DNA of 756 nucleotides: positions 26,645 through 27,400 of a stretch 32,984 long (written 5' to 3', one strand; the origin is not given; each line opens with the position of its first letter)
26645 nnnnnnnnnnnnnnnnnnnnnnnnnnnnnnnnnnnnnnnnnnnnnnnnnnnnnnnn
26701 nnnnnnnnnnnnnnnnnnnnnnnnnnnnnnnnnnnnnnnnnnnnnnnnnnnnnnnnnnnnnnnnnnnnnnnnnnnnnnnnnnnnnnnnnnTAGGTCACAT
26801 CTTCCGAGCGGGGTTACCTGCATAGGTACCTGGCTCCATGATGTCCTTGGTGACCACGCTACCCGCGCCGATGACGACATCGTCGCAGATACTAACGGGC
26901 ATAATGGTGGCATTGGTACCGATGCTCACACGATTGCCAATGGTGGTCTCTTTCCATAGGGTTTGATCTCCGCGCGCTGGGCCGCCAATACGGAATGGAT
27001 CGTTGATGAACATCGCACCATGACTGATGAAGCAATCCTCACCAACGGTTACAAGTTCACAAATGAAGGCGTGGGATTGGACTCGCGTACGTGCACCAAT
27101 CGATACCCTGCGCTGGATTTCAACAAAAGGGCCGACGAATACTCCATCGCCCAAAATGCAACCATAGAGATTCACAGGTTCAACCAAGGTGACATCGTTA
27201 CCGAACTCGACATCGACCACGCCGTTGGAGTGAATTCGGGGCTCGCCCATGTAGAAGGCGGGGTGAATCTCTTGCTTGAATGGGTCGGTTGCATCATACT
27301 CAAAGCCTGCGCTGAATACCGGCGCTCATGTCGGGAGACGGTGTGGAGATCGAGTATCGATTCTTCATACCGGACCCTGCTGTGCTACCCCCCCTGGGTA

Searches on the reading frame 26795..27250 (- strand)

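Call 15: search_protein_families(library=pfam, proteins=[window:26795-27250:-], max_evalue=0.001)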
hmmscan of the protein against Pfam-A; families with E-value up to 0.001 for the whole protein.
window:26795-27250:- (151 aa): 4 families
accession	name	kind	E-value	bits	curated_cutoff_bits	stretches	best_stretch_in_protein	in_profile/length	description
PF00132.30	Hexapep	-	2.8e-17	62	27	2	30-63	1-34/36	Bacterial transferase hexapeptide (six repeats)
PF14602.12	Hexapep_2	-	2.6e-10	40.3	27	1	102-135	2-34/34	Hexapeptide repeat of succinyl-transferase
PF25084.1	LbH_EIF2B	-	2.9e-10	40.5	54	1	94-138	31-75/105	EIF2B subunit epsilon LbH domain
PF25247.1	LbH_GLGC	-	0.00046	20.6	27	0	26-119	11-102/135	GLGC left-handed parallel beta-helix domain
